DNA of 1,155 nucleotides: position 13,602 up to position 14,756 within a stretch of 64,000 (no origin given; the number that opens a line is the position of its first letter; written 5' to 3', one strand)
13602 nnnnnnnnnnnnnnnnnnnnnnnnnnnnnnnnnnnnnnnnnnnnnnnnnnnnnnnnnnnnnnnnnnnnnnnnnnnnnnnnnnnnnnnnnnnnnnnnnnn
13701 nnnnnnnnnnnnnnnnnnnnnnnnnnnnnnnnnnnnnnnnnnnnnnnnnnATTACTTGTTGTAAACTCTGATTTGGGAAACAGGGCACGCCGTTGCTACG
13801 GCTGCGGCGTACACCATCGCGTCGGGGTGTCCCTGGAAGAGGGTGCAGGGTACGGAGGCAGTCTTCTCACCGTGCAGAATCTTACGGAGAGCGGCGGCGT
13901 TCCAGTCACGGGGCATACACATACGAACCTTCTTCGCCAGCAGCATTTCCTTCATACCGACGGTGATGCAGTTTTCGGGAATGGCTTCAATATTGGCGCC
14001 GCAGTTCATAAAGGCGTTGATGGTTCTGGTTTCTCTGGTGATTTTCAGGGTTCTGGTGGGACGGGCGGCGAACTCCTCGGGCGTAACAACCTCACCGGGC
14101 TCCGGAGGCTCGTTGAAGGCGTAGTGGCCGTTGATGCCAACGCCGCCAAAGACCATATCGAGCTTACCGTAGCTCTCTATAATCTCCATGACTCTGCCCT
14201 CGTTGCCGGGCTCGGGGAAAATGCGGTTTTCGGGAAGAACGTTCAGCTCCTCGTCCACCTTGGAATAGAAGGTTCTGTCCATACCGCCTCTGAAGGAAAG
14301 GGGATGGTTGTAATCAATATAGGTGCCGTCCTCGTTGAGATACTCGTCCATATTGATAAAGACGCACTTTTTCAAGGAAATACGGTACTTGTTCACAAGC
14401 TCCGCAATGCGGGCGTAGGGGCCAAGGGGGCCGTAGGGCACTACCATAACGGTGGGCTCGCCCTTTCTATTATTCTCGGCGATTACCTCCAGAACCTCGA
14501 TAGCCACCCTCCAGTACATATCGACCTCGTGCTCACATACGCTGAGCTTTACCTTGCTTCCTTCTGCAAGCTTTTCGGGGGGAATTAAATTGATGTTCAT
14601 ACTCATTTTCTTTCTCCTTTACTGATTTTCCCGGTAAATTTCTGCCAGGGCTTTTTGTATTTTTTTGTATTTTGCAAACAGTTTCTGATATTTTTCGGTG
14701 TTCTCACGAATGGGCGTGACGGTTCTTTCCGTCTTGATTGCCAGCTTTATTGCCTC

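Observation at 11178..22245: Amino-sugar catabolic operon that also encodes a lactate/glycolate-dehydrogenase-like FAD + Fe-S + Etf redox module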

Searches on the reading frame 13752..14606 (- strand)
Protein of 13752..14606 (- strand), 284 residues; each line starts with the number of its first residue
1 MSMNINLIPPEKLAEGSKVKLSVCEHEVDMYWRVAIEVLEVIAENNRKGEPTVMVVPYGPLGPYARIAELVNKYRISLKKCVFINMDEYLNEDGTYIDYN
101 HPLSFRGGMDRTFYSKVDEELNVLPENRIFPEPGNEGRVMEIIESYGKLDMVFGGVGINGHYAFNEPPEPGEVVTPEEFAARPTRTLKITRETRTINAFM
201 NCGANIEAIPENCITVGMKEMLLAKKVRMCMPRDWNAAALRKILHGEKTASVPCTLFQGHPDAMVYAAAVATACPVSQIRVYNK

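Call 3: search_protein_families(library=pfam, proteins=[window:13752-14606:-])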
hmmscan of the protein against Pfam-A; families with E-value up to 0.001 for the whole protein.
window:13752-14606:- (284 aa): 0 families

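Call 4: search_protein_families(library=ncbifam, proteins=[window:13752-14606:-])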
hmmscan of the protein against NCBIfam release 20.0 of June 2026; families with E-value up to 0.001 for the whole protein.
window:13752-14606:- (284 aa): 7 families
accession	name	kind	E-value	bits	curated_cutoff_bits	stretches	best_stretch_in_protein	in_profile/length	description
TIGR00502.1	nagB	equivalog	8.2e-27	94.1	236.9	1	21-272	3-244/259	glucosamine-6-phosphate deaminase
NF001685.0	PRK00443.1-5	equivalog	1e-21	77.4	513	1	49-272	32-244/266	glucosamine-6-phosphate deaminase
NF001684.0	PRK00443.1-4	subfamily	8e-20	71.4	326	1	59-267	39-233/260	glucosamine-6-phosphate deaminase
NF002557.0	PRK02122.1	subfamily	2.5e-18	65.5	384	1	13-271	23-271/653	glucosamine-6-phosphate deaminase-like protein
NF001682.0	PRK00443.1-1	equivalog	1.4e-14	54.1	528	1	47-271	26-230/262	glucosamine-6-phosphate deaminase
NF009022.0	PRK12358.1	equivalog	2.2e-14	53.6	247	1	134-272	104-234/239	glucosamine-6-phosphate deaminase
NF007291.0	PRK09762.1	equivalog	3.6e-10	39.8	271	1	54-262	37-228/236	galactosamine-6-phosphate isomerase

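Call 10: find_related_loci(query=window:13752-14606:-, collection=genome_contigs, flank=10000)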
Query window:13752-14606:- (284 aa) in genome_contigs; peptide patterns used: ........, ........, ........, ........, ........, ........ (x = any residue, [..] = any of these).
215 stretches matched a pattern; 207 encode a relative of the query (tblastn E <= 1e-3); the best 80 are kept; 80 distinct loci.
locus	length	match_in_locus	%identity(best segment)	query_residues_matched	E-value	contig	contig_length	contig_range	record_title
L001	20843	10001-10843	89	4-284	1e-176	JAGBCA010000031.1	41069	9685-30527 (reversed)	MAG: Clostridia bacterium isolate RGIG8981 Water_deer_Rectum-2__c256197, whole genome shotgun sequence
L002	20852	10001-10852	87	1-284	4e-175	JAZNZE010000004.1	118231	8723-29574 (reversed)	MAG: Eubacteriales bacterium isolate T1900044770_TS20190236.MAGScoT_cleanbin_000011 SGB_2445_k141_1711221, whole genome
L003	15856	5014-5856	88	4-284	1e-173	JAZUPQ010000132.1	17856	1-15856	MAG: Eubacteriales bacterium isolate T1900044864_TS20190330.MAGScoT_cleanbin_000034 SGB_3122_k141_958625, whole genome s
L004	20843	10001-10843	88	4-284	1e-172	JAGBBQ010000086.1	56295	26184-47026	MAG: Clostridia bacterium isolate RGIG8971 Water_deer_Rectum-2__c419347, whole genome shotgun sequence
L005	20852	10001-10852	86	1-284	3e-171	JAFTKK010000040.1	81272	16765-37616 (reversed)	MAG: Clostridia bacterium isolate RGIG3899 Roe_deer_Cecum-2__c242189, whole genome shotgun sequence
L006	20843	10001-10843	87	4-284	2e-170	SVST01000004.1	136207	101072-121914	MAG: Oscillospiraceae bacterium isolate SIG676 NODE_2707_length_136207_cov_3.894452, whole genome shotgun sequence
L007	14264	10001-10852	87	1-284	3e-170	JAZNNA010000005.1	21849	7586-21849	MAG: Eubacteriales bacterium isolate T1900044659_TS20190125.MAGScoT_cleanbin_000026 SGB_1500_k141_2759286, whole genome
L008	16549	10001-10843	85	4-284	2e-169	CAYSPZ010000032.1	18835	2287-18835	MAG TPA_asm: uncultured Eubacteriales bacterium isolate SRP315200_co1_799 genome assembly, contig: NODE_5488_length_1883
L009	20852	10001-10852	85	1-284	1e-168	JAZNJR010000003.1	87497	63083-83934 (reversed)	MAG: Acutalibacteraceae bacterium isolate T1900044679_TS20190145.MAGScoT_cleanbin_000029 SGB_1665_k141_1514907, whole ge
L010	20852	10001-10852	85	1-284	1e-167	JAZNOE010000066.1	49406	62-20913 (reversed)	MAG: Acutalibacteraceae bacterium isolate T1900044652_TS20190118.MAGScoT_cleanbin_000100 SGB_1444_k141_614920, whole gen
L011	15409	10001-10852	85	1-284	2e-167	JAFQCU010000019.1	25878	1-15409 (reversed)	MAG: Clostridia bacterium isolate RGIG1702 Goat_Cecum-2__c350531, whole genome shotgun sequence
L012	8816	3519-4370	84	1-284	3e-167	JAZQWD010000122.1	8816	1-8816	MAG: Acutalibacteraceae bacterium isolate T1900045166_TC20190160.MAGScoT_cleanbin_000032 SGB_5148_k141_914795, whole gen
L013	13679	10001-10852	84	1-284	3e-167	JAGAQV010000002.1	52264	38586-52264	MAG: Clostridia bacterium isolate RGIG8690 Water_deer_Colon-2__c14408, whole genome shotgun sequence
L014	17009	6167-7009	85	4-284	4e-167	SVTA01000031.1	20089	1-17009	MAG: Oscillospiraceae bacterium isolate SIG683 NODE_49923_length_20089_cov_1.634455, whole genome shotgun sequence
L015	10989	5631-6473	85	4-284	2e-166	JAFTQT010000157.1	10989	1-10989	MAG: Clostridia bacterium isolate RGIG4064 Roe_deer_Cecum.Co__c2276093, whole genome shotgun sequence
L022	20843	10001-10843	78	4-284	8e-156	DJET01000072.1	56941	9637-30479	MAG TPA_asm: Ruminococcaceae bacterium UBA5891 UBA5891_contig_717, whole genome shotgun sequence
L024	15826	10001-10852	76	1-284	8e-155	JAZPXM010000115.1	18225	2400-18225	MAG: Acutalibacteraceae bacterium isolate T1900044652_TS20190118.MAGScoT_cleanbin_000005 SGB_1431_k141_2547919, whole ge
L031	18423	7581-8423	76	4-284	4e-149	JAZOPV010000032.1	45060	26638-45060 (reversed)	MAG: Faecousia sp. isolate T1900045571_YK20190265.MAGScoT_cleanbin_000006 SGB_7978_k141_2642995, whole genome shotgun se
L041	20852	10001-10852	74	1-284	2e-145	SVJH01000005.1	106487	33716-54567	MAG: Oscillospiraceae bacterium isolate SIG430 NODE_920_length_106487_cov_2.414536, whole genome shotgun sequence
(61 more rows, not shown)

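Call 16: search_protein_families(library=pfam, proteins=[L024:8322-10004:+, L001:1521-2921:+, L022:14946-16568:+, L001:3737-4765:+, L001:4784-6463:+, L001:6460-7692:+, L041:17082-17732:+, L031:14649-15698:+, L001:7689-8495:+, window:13752-14606:-], max_evalue=0.01)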
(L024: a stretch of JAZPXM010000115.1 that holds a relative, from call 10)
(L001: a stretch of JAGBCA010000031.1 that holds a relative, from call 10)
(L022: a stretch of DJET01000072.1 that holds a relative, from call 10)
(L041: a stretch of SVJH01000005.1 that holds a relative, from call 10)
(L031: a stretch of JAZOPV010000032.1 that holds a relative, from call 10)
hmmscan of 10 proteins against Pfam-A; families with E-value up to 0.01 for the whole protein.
L024:8322-10004:+ (560 aa): 1 family
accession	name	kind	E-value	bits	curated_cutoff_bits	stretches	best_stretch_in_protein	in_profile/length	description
PF13320.12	GH123_cat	-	3.8e-79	266.8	23.1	1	184-513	1-324/324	Glycoside hydrolase 123, catalytic domain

L001:1521-2921:+ (466 aa): 1 family
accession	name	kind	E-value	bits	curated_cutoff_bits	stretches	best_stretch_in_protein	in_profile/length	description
PF02952.23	Fucose_iso_C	-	0.0013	18.8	29.3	1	378-456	47-135/143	L-fucose isomerase, C-terminal domain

L022:14946-16568:+ (540 aa): 2 families
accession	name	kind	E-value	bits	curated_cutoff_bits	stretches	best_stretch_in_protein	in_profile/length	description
PF18088.7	Glyco_H_20C_C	-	1.6e-56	191.7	27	1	340-520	1-187/194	Glycoside Hydrolase 20C C-terminal domain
PF00728.28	Glyco_hydro_20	-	1e-11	45.2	22.3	1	15-232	5-243/348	Glycosyl hydrolase family 20, catalytic domain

L001:3737-4765:+ (342 aa): 4 families
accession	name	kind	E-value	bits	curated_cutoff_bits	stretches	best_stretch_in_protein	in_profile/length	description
PF21621.3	MPI_cupin_dom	-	2.2e-12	47.2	27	1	270-338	8-76/79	Mannose-6-phosphate isomerase, cupin domain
PF07883.17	Cupin_2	-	3.5e-06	27.1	27.2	0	293-323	20-50/70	Cupin domain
PF20511.4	PMI_typeI_cat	-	0.00032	21.3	22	1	56-116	50-109/143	Phosphomannose isomerase type I, catalytic domain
PF02311.25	AraC_binding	-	0.0044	17.2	21.1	0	290-321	22-53/135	AraC-like ligand binding domain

L001:4784-6463:+ (559 aa): 4 families
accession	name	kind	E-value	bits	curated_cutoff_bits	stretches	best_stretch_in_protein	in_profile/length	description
PF22645.1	GKRP_SIS_N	-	2.5e-11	43.7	27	1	83-185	11-107/113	Glucokinase regulatory protein N-terminal SIS domain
PF01380.27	SIS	-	1.8e-07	31.5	25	1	163-248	49-126/131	SIS domain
PF20741.3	GKRP-like_C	-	5.5e-06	27.3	27.7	1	495-533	2-40/100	C-terminal lid domain of glucokinase regulatory protein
PF13580.11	SIS_2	-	0.00047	20.6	27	1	76-197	23-133/138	SIS domain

L001:6460-7692:+ (410 aa): 1 family
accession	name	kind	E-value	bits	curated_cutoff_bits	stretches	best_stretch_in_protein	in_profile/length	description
PF07221.17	GlcNAc_2-epim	-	1.7e-51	176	23.4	1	43-376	2-339/347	N-acylglucosamine 2-epimerase (GlcNAc 2-epimerase)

L041:17082-17732:+ (216 aa): 1 family
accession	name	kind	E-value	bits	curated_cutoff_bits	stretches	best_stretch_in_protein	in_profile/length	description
PF16161.11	DUF4867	-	2.4e-66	223.5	28.7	1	15-211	2-200/201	Domain of unknown function (DUF4867)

L031:14649-15698:+ (349 aa): 2 families
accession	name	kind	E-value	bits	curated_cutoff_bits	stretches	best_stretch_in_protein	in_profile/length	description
PF00766.25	ETF_alpha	-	5.4e-31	106.8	27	1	229-307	2-80/81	Electron transfer flavoprotein FAD-binding domain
PF01012.27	ETF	-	9.1e-24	84.7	26.7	1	58-219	16-177/181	Electron transfer flavoprotein domain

L001:7689-8495:+ (268 aa): 1 family
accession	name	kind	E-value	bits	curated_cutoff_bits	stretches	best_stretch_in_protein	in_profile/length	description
PF01182.26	Glucosamine_iso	-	0.00014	22.2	27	1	42-162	25-152/225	Glucosamine-6-phosphate isomerases/6-phosphogluconolactonase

window:13752-14606:- (284 aa): 0 families

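Call 19: search_solved_structures(query=window:13752-14606:-, max_evalue=0.001)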
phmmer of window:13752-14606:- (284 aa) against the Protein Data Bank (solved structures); distinct sequences matched with E-value up to 0.001: 12.
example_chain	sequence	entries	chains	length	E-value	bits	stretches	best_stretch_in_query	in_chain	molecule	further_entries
5hj5_A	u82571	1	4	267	5.1e-19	71.7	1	49-268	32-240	Glucosamine-6-phosphate deaminase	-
4r7t_A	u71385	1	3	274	5.6e-19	71.6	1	49-268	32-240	Glucosamine-6-phosphate deaminase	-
1jt9_A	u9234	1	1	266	1.8e-18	70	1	49-282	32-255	Glucosamine-6-Phosphate deaminase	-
1cd5_A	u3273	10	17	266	2.3e-18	69.6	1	49-282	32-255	PROTEIN (GLUCOSAMINE 6-PHOSPHATE DEAMINASE) | GLUCOSAMINE 6-PHOSPHATE DEAMINASE | GLUCOSAMINE-6-PHOSPHATE DEAMINASE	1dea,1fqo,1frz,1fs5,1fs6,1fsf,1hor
7lqm_A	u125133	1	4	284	1.2e-17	67.3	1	46-272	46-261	Glucosamine-6-phosphate deaminase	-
3hn6_A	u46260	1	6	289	2.6e-16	62.9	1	40-267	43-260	Glucosamine-6-phosphate deaminase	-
7lqn_A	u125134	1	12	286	1.7e-15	60.2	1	50-247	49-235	Glucosamine-6-phosphate deaminase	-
2bkv_A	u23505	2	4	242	2.2e-14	56.6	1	58-266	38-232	GLUCOSAMINE-6-PHOSPHATE DEAMINASE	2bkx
1ne7_A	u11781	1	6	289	7.2e-11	45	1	56-265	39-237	Glucosamine-6-phosphate isomerase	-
6nbg_A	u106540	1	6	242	8.9e-08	34.9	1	143-272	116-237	Glucosamine-6-phosphate deaminase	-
2ri0_A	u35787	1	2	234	4.9e-07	32.5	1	72-265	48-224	Glucosamine-6-phosphate deaminase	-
2ri1_A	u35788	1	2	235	4.9e-07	32.5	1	72-265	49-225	Glucosamine-6-phosphate deaminase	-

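Call 37: search_solved_structures(query=L001:1521-2921:+, max_evalue=1)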
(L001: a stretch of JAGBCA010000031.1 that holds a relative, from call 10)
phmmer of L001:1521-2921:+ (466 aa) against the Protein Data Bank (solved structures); distinct sequences matched with E-value up to 1: 0.

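Call 39: search_solved_structures(query=window:13752-14606:-, max_evalue=1e-10, show_alignments=4)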
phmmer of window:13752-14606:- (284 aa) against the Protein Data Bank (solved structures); distinct sequences matched with E-value up to 1e-10: 9.
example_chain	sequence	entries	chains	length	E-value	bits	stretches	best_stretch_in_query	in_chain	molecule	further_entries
5hj5_A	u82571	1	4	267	5.1e-19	71.7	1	49-268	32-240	Glucosamine-6-phosphate deaminase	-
4r7t_A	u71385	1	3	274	5.6e-19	71.6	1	49-268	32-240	Glucosamine-6-phosphate deaminase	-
1jt9_A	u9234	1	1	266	1.8e-18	70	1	49-282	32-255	Glucosamine-6-Phosphate deaminase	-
1cd5_A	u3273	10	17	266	2.3e-18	69.6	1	49-282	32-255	PROTEIN (GLUCOSAMINE 6-PHOSPHATE DEAMINASE) | GLUCOSAMINE 6-PHOSPHATE DEAMINASE | GLUCOSAMINE-6-PHOSPHATE DEAMINASE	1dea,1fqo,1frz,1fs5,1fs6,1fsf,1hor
7lqm_A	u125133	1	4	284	1.2e-17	67.3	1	46-272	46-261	Glucosamine-6-phosphate deaminase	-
3hn6_A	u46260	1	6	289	2.6e-16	62.9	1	40-267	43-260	Glucosamine-6-phosphate deaminase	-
7lqn_A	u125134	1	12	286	1.7e-15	60.2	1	50-247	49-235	Glucosamine-6-phosphate deaminase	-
2bkv_A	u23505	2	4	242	2.2e-14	56.6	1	58-266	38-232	GLUCOSAMINE-6-PHOSPHATE DEAMINASE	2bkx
1ne7_A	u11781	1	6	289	7.2e-11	45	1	56-265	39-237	Glucosamine-6-phosphate isomerase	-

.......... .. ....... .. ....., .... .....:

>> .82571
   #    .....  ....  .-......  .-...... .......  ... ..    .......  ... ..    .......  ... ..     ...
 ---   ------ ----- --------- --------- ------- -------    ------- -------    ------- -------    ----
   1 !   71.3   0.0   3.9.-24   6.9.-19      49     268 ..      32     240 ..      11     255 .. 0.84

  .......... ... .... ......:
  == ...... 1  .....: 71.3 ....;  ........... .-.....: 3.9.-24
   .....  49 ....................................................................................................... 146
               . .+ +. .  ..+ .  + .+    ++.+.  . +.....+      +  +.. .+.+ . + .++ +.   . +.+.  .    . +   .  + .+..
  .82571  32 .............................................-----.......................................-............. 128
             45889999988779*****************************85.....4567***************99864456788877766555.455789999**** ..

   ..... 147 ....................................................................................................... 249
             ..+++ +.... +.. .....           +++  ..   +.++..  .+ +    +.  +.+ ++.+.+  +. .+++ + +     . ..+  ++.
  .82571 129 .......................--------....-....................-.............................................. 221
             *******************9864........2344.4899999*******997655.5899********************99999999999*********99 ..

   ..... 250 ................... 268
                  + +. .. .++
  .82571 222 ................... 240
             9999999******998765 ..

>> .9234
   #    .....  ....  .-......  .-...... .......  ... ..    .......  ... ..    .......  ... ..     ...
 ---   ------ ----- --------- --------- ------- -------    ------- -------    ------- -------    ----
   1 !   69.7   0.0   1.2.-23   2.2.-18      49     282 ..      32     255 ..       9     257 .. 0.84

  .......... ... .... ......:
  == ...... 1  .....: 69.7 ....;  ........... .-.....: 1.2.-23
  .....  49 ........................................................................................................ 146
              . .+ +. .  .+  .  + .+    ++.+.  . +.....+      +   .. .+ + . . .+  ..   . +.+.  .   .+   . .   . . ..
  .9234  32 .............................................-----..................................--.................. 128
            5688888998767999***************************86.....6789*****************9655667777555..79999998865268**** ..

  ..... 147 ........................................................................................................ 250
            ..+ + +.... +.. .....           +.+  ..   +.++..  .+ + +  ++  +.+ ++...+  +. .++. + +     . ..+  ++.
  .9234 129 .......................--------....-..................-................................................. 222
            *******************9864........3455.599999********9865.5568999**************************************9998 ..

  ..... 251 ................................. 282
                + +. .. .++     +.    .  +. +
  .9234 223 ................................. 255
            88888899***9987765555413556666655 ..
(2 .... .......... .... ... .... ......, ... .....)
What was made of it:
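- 13752..14606 (-): divergent NagB-superfamily deaminase/isomerase (NagB-like). Arg172 is replaced by Phe, Lys208 by Asn, and the 41-44 loop is shortened (call 39).
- On NagB (GlcN-6-P deaminase) / AgaI: NMDEY and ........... align with E. coli NMDEY and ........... (call 39). The loop reads PYG--P, with a two-residue deletion (call 39).
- NagB-like lacks Arg172 and Lys208: call 39. The NagB-like anion site is altered (call 39).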

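Call 57: search_protein_families(library=ncbifam, proteins=[L001:1521-2921:+, L041:17082-17732:+, L024:8322-10004:+, L001:6460-7692:+, L001:4784-6463:+], max_evalue=0.001)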
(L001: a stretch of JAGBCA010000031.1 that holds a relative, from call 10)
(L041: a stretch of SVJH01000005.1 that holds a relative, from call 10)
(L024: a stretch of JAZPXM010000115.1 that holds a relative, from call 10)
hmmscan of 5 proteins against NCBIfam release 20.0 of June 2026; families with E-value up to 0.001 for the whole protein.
L001:1521-2921:+ (466 aa): 1 family
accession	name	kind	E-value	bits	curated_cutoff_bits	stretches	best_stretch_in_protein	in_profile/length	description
NF048012.1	SlpQosIsomSftI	equivalog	3.1e-21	75.6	700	1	60-456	38-436/443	sulfoquinovose isomerase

L041:17082-17732:+ (216 aa): 0 families

L024:8322-10004:+ (560 aa): 0 families

L001:6460-7692:+ (410 aa): 3 families
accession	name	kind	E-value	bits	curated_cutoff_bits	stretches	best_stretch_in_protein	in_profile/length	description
NF052547.1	AcylGsamEpipAGE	equivalog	6.8e-109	364.4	600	1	15-394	3-382/384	n-acyl-d-glucosamine 2-epimerase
NF041848.1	celb_epim_EpiA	equivalog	9e-21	74.4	800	2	18-154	15-151/405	cellobiose 2-epimerase EpiA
NF051846.1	ManIsomPseudo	equivalog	1.2e-10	40.9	600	1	245-371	241-370/401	D-mannose isomerase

L001:4784-6463:+ (559 aa): 5 families
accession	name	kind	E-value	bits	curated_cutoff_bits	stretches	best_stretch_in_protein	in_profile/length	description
NF003915.0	PRK05441.1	subfamily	2.9e-39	134.9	168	2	28-252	7-205/300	N-acetylmuramic acid 6-phosphate etherase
TIGR00274.1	TIGR00274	equivalog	2.6e-32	112.1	302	2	30-251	4-199/291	N-acetylmuramic acid 6-phosphate etherase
NF009222.0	PRK12570.1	subfamily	1e-31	109.9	255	2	22-252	8-212/307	N-acetylmuramic acid 6-phosphate etherase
TIGR03127.2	RuMP_HxlB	equivalog_domain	2e-08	34.3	160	1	165-216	70-120/178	6-phospho-3-hexuloisomerase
NF041755.1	RuMP_HxlAB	equivalog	3e-08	33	500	1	165-246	286-361/391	bifunctional 3-hexulose-6-phosphate synthase/6-phospho-3-hexuloisomerase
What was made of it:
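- Two loci (L001, L004) carry a MurQ/GKRP-like etherase homologue and an AGE epimerase inside the cluster (calls 16 and 57). The only NCBIfam hit of the accessory isomerase is the sulfoquinovose isomerase SftI model (call 57). The SftI score is 75.6 against a cut-off of 700 (call 57).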
